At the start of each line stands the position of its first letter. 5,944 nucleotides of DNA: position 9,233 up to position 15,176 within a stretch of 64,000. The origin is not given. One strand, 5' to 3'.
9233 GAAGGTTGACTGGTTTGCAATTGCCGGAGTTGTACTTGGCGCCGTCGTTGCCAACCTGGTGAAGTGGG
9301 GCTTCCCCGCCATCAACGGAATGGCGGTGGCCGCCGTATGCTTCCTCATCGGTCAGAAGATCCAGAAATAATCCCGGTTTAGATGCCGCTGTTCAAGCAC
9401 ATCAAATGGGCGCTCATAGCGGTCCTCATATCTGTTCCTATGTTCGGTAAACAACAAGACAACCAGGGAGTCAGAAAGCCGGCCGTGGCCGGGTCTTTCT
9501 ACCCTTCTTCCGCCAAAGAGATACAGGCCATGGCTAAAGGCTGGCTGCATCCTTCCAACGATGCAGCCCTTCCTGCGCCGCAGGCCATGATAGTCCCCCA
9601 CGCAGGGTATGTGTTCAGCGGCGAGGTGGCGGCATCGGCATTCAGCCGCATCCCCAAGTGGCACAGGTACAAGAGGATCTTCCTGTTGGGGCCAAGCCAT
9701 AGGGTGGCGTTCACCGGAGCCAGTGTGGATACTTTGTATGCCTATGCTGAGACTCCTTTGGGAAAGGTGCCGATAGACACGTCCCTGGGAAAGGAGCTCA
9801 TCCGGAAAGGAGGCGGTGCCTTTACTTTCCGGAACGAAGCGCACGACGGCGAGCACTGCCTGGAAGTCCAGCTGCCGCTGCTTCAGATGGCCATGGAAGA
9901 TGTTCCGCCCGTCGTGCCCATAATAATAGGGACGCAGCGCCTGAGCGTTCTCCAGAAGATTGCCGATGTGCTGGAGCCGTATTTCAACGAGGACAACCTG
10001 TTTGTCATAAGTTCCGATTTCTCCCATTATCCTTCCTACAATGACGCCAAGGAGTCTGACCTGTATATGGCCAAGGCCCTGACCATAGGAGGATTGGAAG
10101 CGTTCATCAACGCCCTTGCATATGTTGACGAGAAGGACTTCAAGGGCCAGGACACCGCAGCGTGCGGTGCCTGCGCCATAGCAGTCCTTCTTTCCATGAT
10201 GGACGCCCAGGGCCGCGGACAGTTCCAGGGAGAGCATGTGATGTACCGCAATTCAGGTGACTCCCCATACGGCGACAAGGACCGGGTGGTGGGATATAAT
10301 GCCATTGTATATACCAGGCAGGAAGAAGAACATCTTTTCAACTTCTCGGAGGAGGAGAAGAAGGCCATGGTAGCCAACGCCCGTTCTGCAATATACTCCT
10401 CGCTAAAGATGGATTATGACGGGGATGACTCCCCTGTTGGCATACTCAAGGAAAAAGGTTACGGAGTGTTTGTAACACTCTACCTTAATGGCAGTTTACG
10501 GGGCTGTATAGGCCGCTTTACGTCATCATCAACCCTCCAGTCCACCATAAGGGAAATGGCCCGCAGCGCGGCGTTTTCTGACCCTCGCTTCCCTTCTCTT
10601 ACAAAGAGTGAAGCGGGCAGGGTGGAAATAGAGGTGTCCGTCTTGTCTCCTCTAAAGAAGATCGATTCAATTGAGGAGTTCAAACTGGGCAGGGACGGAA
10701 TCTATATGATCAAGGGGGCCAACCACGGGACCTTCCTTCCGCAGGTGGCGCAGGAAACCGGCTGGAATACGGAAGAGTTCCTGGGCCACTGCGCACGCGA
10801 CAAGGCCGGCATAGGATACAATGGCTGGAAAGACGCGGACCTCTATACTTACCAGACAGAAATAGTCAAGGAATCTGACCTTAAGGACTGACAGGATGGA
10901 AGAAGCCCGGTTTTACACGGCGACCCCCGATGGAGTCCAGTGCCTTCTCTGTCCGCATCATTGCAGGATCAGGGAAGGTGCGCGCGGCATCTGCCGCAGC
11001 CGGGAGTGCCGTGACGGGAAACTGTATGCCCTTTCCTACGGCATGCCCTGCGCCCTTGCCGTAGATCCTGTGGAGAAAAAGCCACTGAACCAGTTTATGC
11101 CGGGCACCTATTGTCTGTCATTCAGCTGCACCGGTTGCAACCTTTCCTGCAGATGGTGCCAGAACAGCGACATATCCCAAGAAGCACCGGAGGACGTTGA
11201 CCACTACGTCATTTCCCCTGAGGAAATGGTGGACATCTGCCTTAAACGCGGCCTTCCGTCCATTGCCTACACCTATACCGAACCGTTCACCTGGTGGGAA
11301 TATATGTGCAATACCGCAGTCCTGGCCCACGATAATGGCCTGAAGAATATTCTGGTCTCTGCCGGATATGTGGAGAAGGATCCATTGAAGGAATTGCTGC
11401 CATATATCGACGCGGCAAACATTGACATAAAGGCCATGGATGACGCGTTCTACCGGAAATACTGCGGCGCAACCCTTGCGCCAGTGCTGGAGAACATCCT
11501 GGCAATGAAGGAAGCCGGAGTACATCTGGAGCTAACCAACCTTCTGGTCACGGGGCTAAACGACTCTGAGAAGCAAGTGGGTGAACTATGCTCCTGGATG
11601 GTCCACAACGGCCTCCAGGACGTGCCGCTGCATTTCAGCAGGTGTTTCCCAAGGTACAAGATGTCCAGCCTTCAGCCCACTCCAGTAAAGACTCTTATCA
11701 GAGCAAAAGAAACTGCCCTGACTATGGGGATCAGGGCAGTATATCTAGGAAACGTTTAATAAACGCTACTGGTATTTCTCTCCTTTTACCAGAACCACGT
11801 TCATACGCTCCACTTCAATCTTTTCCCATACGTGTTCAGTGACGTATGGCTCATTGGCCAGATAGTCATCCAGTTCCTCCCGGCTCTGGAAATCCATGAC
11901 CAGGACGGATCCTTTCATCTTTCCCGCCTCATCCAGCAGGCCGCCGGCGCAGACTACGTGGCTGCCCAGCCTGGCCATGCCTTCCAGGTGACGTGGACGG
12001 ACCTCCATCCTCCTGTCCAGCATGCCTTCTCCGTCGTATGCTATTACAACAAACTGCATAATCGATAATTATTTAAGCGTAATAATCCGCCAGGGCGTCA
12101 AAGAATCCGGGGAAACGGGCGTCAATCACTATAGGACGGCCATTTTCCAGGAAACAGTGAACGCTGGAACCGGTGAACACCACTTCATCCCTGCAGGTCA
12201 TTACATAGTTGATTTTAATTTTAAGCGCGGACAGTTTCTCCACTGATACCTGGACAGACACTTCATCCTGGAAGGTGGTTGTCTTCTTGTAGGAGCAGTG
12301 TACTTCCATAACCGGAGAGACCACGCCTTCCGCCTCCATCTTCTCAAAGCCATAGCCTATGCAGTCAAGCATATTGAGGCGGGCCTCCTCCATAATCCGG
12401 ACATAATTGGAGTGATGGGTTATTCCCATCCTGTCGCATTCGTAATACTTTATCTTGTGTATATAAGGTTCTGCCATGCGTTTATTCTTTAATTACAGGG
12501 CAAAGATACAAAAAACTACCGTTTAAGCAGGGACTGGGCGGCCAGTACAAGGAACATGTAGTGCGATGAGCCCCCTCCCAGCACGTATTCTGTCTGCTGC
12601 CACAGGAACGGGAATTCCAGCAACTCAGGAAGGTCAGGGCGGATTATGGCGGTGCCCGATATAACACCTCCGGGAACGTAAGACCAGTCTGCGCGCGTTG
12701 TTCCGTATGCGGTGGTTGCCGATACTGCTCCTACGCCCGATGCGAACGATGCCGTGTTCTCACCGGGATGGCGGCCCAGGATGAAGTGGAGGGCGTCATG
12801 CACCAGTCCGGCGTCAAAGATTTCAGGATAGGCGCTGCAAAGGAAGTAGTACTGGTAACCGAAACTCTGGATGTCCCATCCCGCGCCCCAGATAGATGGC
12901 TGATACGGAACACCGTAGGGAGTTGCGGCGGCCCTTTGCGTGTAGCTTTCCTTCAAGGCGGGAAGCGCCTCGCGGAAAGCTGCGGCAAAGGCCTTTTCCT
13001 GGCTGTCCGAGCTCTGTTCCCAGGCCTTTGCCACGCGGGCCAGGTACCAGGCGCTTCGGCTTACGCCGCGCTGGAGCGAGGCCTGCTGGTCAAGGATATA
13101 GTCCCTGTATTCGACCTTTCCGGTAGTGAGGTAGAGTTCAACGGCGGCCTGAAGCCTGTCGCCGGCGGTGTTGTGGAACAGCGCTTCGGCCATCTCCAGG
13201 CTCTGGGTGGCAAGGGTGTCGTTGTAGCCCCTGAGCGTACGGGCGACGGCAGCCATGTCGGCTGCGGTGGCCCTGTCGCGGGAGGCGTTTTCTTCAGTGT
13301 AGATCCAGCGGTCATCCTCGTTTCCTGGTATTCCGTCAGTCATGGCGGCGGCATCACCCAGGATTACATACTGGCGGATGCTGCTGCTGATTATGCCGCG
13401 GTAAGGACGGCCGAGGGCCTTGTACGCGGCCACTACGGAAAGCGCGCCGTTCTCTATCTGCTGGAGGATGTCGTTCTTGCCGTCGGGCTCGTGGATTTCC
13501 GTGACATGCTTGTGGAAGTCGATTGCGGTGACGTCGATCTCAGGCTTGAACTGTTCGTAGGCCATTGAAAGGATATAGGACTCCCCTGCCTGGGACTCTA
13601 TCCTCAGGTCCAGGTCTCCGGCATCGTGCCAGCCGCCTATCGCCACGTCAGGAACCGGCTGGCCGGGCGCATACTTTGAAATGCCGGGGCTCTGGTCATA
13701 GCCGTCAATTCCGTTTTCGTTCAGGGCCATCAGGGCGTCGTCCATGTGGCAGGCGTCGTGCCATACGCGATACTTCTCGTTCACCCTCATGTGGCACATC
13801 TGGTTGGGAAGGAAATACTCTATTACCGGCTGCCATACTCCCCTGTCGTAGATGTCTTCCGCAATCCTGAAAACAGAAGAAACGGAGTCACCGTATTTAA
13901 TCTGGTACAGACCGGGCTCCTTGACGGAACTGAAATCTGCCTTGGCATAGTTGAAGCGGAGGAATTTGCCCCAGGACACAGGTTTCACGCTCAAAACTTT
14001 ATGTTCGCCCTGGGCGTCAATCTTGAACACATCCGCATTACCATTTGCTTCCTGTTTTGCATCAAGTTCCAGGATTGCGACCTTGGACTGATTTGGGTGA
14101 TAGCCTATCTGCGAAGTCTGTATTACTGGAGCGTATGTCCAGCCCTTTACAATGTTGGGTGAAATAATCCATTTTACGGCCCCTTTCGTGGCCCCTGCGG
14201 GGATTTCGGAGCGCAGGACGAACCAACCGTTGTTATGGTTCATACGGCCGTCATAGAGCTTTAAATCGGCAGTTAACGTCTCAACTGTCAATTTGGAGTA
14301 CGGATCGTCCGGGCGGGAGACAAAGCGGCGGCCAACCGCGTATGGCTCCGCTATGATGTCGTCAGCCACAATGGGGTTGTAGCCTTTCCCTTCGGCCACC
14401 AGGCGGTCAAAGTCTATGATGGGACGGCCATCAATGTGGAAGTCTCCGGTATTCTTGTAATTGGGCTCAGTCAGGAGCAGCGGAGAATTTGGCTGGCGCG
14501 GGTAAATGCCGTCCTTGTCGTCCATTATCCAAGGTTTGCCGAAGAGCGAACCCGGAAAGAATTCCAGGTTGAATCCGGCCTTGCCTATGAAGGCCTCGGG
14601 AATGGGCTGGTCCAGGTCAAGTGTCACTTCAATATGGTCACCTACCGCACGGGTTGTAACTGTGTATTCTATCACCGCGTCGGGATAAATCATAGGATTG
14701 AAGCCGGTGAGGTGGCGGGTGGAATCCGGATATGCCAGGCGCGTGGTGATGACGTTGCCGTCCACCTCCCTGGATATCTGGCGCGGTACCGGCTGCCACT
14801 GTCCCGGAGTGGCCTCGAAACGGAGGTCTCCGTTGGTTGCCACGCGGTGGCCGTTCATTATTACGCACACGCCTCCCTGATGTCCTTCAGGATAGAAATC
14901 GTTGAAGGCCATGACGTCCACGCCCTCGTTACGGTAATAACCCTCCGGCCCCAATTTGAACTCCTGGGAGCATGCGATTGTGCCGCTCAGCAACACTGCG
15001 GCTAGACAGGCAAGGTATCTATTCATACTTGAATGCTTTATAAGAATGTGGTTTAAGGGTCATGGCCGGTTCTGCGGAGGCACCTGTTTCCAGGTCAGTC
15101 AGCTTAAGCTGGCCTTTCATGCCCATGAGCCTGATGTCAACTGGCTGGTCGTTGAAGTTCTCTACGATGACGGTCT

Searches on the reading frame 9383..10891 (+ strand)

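Call 8: search_protein_families(library=pfam, proteins=[window:9383-10891:+], max_evalue=0.001)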
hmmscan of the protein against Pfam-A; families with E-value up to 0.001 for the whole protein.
window:9383-10891:+ (502 aa): 2 families
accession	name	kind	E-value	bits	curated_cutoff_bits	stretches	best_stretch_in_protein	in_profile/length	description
PF01875.22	Memo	-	5.4e-52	177.1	27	1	32-308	1-268/269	Memo-like protein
PF01871.22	AMMECR1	-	2.2e-45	154.6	25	1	333-494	4-167/168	AMMECR1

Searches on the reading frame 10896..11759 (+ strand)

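Call 8: search_protein_families(library=pfam, proteins=[window:10896-11759:+], max_evalue=0.001)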
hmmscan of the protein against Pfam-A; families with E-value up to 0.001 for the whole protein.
window:10896-11759:+ (287 aa): 1 family
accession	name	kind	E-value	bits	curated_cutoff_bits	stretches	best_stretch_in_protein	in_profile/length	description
PF04055.27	Radical_SAM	-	9.7e-17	62.1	29.5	1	79-231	5-162/166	Radical SAM superfamily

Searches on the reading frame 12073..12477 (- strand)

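Call 24: search_protein_families(library=pfam, proteins=[window:12073-12477:-], max_evalue=0.01)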
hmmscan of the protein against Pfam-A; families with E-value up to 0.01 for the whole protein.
window:12073-12477:- (134 aa): 2 families
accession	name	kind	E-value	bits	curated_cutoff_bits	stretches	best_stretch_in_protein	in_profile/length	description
PF13279.12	4HBT_2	-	5.8e-15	56.3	25.5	1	12-112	4-106/122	Thioesterase-like superfamily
PF03061.28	4HBT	-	1.5e-06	28.8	20.6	1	17-99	1-76/79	Thioesterase superfamily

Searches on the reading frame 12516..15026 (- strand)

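Call 8: search_protein_families(library=pfam, proteins=[window:12516-15026:-], max_evalue=0.001)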
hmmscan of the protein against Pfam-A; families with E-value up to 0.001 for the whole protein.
window:12516-15026:- (836 aa): 2 families
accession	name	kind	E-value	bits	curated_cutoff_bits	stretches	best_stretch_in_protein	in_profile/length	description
PF00759.25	Glyco_hydro_9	-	5.1e-12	46.3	27.7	1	410-771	17-383/444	Glycosyl hydrolase family 9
PF02927.20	CelD_N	-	2e-09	38.5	24.6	1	299-381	3-84/86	Cellulase N-terminal ig-like domain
